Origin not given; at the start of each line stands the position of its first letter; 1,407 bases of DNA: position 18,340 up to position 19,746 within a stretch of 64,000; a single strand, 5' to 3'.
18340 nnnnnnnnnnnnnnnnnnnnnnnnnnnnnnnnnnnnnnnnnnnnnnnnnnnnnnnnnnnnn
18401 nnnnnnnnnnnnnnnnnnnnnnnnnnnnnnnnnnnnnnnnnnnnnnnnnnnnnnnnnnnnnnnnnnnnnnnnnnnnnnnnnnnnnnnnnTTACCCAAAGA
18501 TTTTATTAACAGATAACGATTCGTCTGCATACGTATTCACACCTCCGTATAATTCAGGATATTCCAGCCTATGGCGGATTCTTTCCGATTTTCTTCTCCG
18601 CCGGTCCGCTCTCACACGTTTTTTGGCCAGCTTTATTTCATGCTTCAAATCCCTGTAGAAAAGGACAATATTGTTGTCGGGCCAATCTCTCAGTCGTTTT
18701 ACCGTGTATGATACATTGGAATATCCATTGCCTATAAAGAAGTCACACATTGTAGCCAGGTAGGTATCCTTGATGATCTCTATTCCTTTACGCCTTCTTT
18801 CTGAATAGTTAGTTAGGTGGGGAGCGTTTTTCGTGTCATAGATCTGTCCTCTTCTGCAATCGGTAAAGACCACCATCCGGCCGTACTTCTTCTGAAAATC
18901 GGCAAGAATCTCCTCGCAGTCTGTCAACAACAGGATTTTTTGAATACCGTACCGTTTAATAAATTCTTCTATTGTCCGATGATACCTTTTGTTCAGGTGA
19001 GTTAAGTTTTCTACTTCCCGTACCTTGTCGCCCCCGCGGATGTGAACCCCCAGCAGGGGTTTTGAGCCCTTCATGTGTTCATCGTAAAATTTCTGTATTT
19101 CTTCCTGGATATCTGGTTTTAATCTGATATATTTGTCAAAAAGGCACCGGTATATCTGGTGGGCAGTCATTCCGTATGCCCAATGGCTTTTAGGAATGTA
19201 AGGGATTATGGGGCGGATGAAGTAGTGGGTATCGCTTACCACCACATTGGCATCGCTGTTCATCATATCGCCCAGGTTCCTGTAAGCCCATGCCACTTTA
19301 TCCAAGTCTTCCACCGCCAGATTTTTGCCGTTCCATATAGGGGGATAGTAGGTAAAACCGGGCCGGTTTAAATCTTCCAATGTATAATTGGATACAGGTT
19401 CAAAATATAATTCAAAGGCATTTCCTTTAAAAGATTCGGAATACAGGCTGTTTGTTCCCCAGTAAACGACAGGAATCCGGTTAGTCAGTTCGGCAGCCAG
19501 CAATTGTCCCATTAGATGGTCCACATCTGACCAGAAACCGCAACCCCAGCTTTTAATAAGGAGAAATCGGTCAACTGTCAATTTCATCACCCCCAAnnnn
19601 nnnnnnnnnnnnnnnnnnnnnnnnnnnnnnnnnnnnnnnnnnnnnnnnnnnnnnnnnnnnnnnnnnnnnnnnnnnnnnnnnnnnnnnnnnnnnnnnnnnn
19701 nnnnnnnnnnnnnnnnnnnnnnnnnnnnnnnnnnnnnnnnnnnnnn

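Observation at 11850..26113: Candidate undescribed spore-surface protein glycosylation island between spoIIE and spoVT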

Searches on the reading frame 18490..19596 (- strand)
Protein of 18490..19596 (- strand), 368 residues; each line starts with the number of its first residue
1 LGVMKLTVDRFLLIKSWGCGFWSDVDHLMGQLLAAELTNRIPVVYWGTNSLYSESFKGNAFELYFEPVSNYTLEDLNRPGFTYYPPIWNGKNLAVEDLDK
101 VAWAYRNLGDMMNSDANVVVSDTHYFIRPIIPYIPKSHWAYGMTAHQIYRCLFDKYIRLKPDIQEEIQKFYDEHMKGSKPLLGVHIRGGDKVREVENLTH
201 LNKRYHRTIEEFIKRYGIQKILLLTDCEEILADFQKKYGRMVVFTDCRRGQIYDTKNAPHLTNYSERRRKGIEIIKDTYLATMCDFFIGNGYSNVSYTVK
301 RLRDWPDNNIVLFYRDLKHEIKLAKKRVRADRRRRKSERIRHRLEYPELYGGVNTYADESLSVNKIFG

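Call 3: search_protein_families(library=pfam, proteins=[window:18490-19596:-], max_evalue=0.01)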
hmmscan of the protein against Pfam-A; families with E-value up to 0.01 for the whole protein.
window:18490-19596:- (368 aa): 3 families
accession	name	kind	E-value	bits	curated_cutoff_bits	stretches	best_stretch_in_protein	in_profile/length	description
PF19745.5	FUT8_N_cat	-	9.7e-08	31.7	27.6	1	157-289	337-466/499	Alpha-(1,6)-fucosyltransferase N- and catalytic domains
PF10250.15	O-FucT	-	2e-05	24.8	31.5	1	142-304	151-324/326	GDP-fucose protein O-fucosyltransferase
PF05830.17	NodZ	-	3.9e-05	23.1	28.3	1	148-288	138-279/322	Nodulation protein Z (NodZ)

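Call 15: search_protein_families(library=ncbifam, proteins=[window:18490-19596:-], max_evalue=0.001)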
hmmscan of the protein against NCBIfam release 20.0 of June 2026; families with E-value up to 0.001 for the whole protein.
window:18490-19596:- (368 aa): 0 families

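Call 19: find_homologous_proteins(query=window:18490-19596:-, max_evalue=0.00001)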
Query window:18490-19596:- (368 aa): 545 proteins with E <= 0.00001 among 1704 candidates; the best 120 are listed.
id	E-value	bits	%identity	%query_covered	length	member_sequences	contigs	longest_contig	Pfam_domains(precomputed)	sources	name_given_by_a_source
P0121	6.1e-252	853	100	99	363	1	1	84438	PF19745.6,PF10250.16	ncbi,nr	ncbi:MAG TPA: hypothetical protein GXX14_06300 [Clostridiaceae bacterium]|nr:hypothetical protein [C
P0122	5.2e-228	774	88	99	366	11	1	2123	PF19745.6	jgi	-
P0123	8.1e-223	757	86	99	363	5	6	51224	PF19745.6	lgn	-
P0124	2.7e-222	755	87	99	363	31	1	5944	PF19745.6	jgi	-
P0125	6.4e-222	754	85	99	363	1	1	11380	PF19745.6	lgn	-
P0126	7.0e-222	754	86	99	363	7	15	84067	PF19745.6,PF10250.16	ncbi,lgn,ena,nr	ncbi:MAG: hypothetical protein GX494_06170 [Clostridiaceae bacterium]|nr:hypothetical protein [Clost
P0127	1.2e-219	747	86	99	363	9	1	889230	PF19745.6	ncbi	ncbi:MAG: O-fucosyltransferase family protein [Acetivibrionales bacterium]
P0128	1.8e-218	743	84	99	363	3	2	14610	PF19745.6,PF10250.16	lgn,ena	-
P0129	2.3e-218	743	83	99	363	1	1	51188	PF19745.6,PF05830.17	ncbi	-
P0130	6.3e-218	741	84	99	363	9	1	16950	PF19745.6,PF10250.16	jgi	jgi:hypothetical protein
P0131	1.7e-216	736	83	99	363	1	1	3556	PF19745.6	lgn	-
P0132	2.3e-216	736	82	99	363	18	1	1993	PF19745.6,PF10250.16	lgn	-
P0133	5.8e-216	735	84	99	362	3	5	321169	PF19745.6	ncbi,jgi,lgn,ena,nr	ncbi:MAG: hypothetical protein GX213_02095 [Clostridiaceae bacterium]|nr:hypothetical protein [Clost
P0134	1.3e-215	733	83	99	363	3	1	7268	PF19745.6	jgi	-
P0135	3.5e-215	732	84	99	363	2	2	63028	PF19745.6,PF10250.16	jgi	-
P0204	4.8e-176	603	71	95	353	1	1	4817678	PF19745.6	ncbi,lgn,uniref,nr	ncbi:O-fucosyltransferase family protein [Ruminiclostridium herbifermentans]|uniref:O-fucosyltransfe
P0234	3.4e-138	479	57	93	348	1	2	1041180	PF19745.6,PF10250.16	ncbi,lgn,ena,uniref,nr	ncbi:hypothetical protein C8E03_101675 [Lachnotalea glycerini]|uniref:Alpha-(1,6)-fucosyltransferase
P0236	5.1e-137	475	58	96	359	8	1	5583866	PF19745.6,PF10250.16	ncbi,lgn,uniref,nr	ncbi:O-fucosyltransferase family protein [Paenibacillus sp. URB8-2]|uniref:O-fucosyltransferase fami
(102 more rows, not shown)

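Call 21: find_related_loci(query=A1, collection=genome_contigs, flank=10000)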
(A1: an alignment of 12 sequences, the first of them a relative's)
Query A1 (363 aa) in genome_contigs; peptide patterns used: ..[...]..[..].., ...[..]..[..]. (x = any residue, [..] = any of these).
147 stretches matched a pattern; 76 encode a relative of the query (tblastn E <= 1e-3); 74 distinct loci.
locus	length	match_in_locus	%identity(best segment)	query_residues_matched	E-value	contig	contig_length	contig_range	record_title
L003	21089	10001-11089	88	1-363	0e+0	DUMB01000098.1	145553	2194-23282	MAG TPA_asm: Clostridiaceae bacterium isolate AS04akNAM_34 65759_AS04, whole genome shotgun sequence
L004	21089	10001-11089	85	1-363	0e+0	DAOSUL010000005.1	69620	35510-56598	MAG TPA_asm: Clostridiales bacterium isolate AMR_MDS_2190 NODE_264_length_69620_cov_62.460116, whole genome shotgun sequ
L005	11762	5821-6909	84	1-363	0e+0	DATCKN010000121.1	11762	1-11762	MAG TPA_asm: Thermoclostridium sp. isolate SMAG_U7097 k141_697044, whole genome shotgun sequence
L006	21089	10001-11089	86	1-363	0e+0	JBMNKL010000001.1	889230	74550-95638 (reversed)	MAG: Acetivibrionales bacterium isolate SBF912LR0HQ0016 contig_17604, whole genome shotgun sequence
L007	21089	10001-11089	83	1-363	0e+0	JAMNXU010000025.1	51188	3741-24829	MAG: Bacillota bacterium isolate Bin_1 Bin_1_scaffold_940, whole genome shotgun sequence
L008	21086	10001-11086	84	1-363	0e+0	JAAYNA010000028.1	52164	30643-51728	MAG: Clostridiaceae bacterium isolate AS20ysBPTH_8 9591_AS20, whole genome shotgun sequence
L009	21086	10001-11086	82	1-363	0e+0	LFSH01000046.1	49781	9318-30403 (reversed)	MAG: Clostridiales bacterium DTU070 scaffold12265, whole genome shotgun sequence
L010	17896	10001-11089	85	1-363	0e+0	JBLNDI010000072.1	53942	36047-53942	MAG: Bacillota bacterium isolate MAG103 PRJNA950955_bin12_renamed_71, whole genome shotgun sequence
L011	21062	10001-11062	86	1-354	0e+0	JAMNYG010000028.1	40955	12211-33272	MAG: Bacillota bacterium isolate Bin_20 Bin_20_scaffold_615, whole genome shotgun sequence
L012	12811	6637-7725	81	1-363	0e+0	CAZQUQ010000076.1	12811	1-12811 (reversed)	MAG TPA_asm: uncultured Oscillospiraceae bacterium isolate SRP167436_co1_27 genome assembly, contig: NODE_8084_length_12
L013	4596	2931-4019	83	1-363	0e+0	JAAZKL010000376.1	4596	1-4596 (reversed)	MAG: Clostridiaceae bacterium isolate AS22ysBPME_286 206260_AS22, whole genome shotgun sequence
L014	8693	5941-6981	81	1-363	0e+0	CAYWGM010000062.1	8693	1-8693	MAG TPA_asm: uncultured Eubacteriales bacterium isolate binchicken_co27_173 genome assembly, contig: NODE_14287_length_8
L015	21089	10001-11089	77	1-363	0e+0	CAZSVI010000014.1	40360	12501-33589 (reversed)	MAG TPA_asm: uncultured Oscillospiraceae bacterium isolate SRP241326_co3_320 genome assembly, contig: NODE_1491_length_4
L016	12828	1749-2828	74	1-360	0e+0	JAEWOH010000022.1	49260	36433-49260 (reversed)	MAG: Bacillota bacterium isolate OH_SBlB_54 k127_852282, whole genome shotgun sequence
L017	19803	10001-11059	74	1-353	0e+0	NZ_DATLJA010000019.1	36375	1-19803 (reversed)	MAG: Desulfitobacterium sp. isolate SMAG_U13683 k141_41781, whole genome shotgun sequence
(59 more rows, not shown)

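Call 23: find_encoding_contigs(protein=P0204, flank=10000, max_places=1)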
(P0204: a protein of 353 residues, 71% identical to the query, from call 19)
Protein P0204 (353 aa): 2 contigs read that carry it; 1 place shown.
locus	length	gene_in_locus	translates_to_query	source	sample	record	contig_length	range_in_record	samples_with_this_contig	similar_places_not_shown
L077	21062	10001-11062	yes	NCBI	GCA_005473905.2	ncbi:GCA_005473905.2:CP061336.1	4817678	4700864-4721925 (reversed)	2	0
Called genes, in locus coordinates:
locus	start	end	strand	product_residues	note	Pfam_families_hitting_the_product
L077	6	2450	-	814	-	PF00133:tRNA-synt_1, PF09334:tRNA-synt_1g, PF13603:tRNA-synt_1_2, PF00133:tRNA-synt_1, PF08264:Anticodon_1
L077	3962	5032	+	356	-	PF00483:NTP_transferase, PF22640:ManC_GMP_beta-helix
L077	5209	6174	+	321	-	PF00676:E1_dh, PF02775:TPP_enzyme_C (faint), PF00456:Transketolase_N (faint)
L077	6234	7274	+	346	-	PF02779:Transket_pyr, PF02780:Transketolase_C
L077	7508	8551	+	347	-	PF01073:3Beta_HSD (weak), PF01370:Epimerase, PF02719:Polysacc_synt_2 (faint), PF04321:RmlD_sub_bind, PF07993:NAD_binding_4, PF16363:GDP_Man_Dehyd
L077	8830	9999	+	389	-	PF10250:O-FucT (weak)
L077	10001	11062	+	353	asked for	PF19745:FUT8_N_cat (faint)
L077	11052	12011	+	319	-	-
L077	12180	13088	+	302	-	PF24517:CBM96, PF00688:TGFb_propeptide (weak), PF06848:Disaggr_repeat, PF19912:DUF6385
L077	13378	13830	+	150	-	PF05103:DivIVA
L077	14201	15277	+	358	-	PF01408:GFO_IDH_MocA, PF02894:GFO_IDH_MocA_C, PF22725:GFO_IDH_MocA_C3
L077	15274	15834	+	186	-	PF25084:LbH_EIF2B, PF00132:Hexapep, PF14602:Hexapep_2 (faint), PF25087:GMPPB_C (weak)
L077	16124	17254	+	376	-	PF01041:DegT_DnrJ_EryC1, PF00155:Aminotran_1_2 (weak)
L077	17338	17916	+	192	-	-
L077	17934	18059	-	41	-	-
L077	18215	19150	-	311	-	PF01370:Epimerase, PF04321:RmlD_sub_bind, PF16363:GDP_Man_Dehyd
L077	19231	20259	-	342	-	PF01370:Epimerase, PF04321:RmlD_sub_bind (weak), PF16363:GDP_Man_Dehyd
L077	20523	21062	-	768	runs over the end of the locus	-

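Call 24: find_encoding_contigs(protein=P0236, flank=10000, max_places=1)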
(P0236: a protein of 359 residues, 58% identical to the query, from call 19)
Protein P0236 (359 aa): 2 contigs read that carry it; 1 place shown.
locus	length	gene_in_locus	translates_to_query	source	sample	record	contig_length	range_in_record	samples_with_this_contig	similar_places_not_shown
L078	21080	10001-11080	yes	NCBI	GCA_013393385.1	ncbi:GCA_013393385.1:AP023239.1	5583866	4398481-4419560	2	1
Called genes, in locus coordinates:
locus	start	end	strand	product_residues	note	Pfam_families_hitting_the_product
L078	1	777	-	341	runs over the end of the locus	PF02378:PTS_EIIC, PF00367:PTS_EIIB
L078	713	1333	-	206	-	PF02378:PTS_EIIC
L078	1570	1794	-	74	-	PF00196:GerE, PF04545:Sigma70_r4 (faint), PF08281:Sigma70_r4_2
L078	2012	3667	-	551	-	PF07905:PucR, PF17853:GGDEF_2, PF13556:HTH_30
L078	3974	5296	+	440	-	PF00375:SDF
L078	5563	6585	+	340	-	PF01370:Epimerase, PF16363:GDP_Man_Dehyd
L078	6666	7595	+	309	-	PF01370:Epimerase, PF04321:RmlD_sub_bind (weak), PF16363:GDP_Man_Dehyd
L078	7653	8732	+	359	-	PF00483:NTP_transferase, PF22640:ManC_GMP_beta-helix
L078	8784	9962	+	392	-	PF10250:O-FucT (weak)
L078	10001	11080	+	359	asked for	PF10250:O-FucT, PF19745:FUT8_N_cat (weak)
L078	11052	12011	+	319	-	-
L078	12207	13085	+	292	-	PF01418:HTH_6, PF01380:SIS, PF13580:SIS_2 (weak)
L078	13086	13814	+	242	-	PF01182:Glucosamine_iso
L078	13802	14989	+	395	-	PF01979:Amidohydro_1, PF07969:Amidohydro_3 (weak)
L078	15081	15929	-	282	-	-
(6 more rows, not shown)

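Call 25: find_encoding_contigs(protein=P0234, flank=10000, max_places=1)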
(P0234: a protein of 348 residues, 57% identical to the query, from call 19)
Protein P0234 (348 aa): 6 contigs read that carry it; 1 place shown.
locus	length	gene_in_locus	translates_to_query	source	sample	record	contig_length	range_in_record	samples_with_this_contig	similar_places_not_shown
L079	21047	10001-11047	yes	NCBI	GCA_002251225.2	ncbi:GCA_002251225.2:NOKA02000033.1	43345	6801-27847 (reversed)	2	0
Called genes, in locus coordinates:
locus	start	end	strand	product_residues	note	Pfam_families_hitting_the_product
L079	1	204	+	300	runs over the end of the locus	PF01507:PAPS_reduct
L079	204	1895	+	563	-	PF00009:GTP_EFTU, PF03144:GTP_EFTU_D2 (faint), PF22594:GTP-eEF1A_C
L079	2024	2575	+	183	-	PF01066:CDP-OH_P_transf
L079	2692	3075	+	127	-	PF00376:MerR, PF13411:MerR_1, PF09278:MerR-DNA-bind (weak)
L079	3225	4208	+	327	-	PF00248:Aldo_ket_red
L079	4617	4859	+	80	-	-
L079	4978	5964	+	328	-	PF01183:Glyco_hydro_25, PF01471:PG_binding_1 (weak)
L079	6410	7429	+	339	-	PF07602:DUF1565, PF22842:Pel9A-like_beta_helix, PF13229:Beta_helix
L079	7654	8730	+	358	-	PF00483:NTP_transferase, PF22640:ManC_GMP_beta-helix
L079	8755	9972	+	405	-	PF05830:NodZ (faint)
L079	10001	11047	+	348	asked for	PF10250:O-FucT (faint), PF19745:FUT8_N_cat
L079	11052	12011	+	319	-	-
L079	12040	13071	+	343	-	PF01073:3Beta_HSD (weak), PF01370:Epimerase, PF04321:RmlD_sub_bind (weak), PF16363:GDP_Man_Dehyd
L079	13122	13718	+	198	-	-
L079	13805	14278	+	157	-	PF05103:DivIVA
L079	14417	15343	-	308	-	PF01370:Epimerase, PF02719:Polysacc_synt_2 (faint), PF04321:RmlD_sub_bind (faint), PF16363:GDP_Man_Dehyd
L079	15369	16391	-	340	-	PF01370:Epimerase, PF04321:RmlD_sub_bind, PF16363:GDP_Man_Dehyd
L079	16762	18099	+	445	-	PF00919:UPF0004, PF04055:Radical_SAM, PF18693:TRAM_2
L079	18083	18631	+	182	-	PF01066:CDP-OH_P_transf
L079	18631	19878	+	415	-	PF00994:MoCF_biosynth, PF18146:CinA_KH, PF02464:CinA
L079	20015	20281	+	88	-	PF00312:Ribosomal_S15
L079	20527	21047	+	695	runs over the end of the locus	PF01138:RNase_PH, PF03725:RNase_PH_C, PF03726:PNPase, PF01138:RNase_PH, PF00013:KH_1, PF00575:S1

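Call 43: search_solved_structures(query=A1, max_evalue=1)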
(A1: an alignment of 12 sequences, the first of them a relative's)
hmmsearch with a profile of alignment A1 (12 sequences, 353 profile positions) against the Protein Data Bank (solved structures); distinct sequences matched with E-value up to 1: 21.
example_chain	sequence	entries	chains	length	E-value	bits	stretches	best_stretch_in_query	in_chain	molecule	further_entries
2hhc_A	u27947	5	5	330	7.3e-08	35.1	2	147-280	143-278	Nodulation fucosyltransferase NodZ | Nodulation fucosyltransferase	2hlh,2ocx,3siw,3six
6vlf_A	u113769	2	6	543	5.4e-06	28.9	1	148-285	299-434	Alpha-(1,6)-fucosyltransferase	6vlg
6x5s_A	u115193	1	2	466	7.9e-06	28.4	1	148-285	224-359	Alpha-(1,6)-fucosyltransferase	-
6tkv_A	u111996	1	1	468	8e-06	28.3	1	148-285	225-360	Alpha-(1,6)-fucosyltransferase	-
6vld_A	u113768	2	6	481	8.6e-06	28.2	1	148-285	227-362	Alpha-(1,6)-fucosyltransferase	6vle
9l62_A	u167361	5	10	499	9.6e-06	28.1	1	148-285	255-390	Alpha-(1,6)-fucosyltransferase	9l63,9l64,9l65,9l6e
2de0_X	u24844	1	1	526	1e-05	28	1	148-285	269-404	Alpha-(1,6)-fucosyltransferase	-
6x5h_A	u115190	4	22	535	1.1e-05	27.9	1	148-285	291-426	Alpha-(1,6)-fucosyltransferase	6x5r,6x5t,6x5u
6tkv_B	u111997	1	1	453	2e-05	27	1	148-241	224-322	Alpha-(1,6)-fucosyltransferase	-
3zy2_A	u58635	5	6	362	6.7e-05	25.3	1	148-301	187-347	PUTATIVE GDP-FUCOSE PROTEIN O-FUCOSYLTRANSFERASE 1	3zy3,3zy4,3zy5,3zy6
8ay1_A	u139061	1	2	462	0.22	13.8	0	203-299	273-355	GDP-fucose protein O-fucosyltransferase 2,Spondin-1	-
5foe_A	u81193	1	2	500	0.26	13.5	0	204-299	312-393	GDP-fucose protein O-fucosyltransferase 2,Thrombospondin-1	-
7kbq_A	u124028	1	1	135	0.39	12.9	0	202-244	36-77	DE NOVO DESIGNED OR689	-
5ux6_A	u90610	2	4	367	0.45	12.7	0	248-301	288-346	GDP-fucose protein O-fucosyltransferase 1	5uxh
3nq7_A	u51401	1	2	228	0.53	12.5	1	200-251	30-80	Orotidine 5'-phosphate decarboxylase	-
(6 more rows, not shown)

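Call 70: predict_structure(alignment_id=A1)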
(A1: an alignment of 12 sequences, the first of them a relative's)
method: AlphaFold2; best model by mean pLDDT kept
length: 363 residues; sequences in the alignment: 12
mean_pLDDT: 69.8   pTM: 0.68
mean pLDDT of the five models: 69.8, 64.9, 60.4, 60.3, 55.2
residues with pLDDT >= 90: 55; 70-90: 129; 50-70: 125; < 50: 54
segments of 3 or more residues with pLDDT < 50: 13-16, 44-51, 185-191, 248-256, 346-363
pLDDT, mean of each block of 10 residues (from residue 1): 70 53 77 77 49 52 63 61 53 56 69 71 70 88 84 79 93 93 55 67 93 94 84 92 57 48 70 89 78 81 79 56 67 67 47 38 36
secondary structure, 60 per line:
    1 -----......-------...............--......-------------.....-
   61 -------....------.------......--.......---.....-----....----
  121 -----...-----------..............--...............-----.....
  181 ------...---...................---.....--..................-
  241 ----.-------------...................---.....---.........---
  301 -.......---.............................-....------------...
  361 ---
elements in order: E6-11 H19-33 E36-41 H55-59 H68-71 H85-90 H93-99 H103-107 E113-116 H140-153 H156-170 E176-180 H193-211 E215-219 H223-236 E237-239 H259-277 E281-285 H289-297 E305-308 H312-340 H342-345
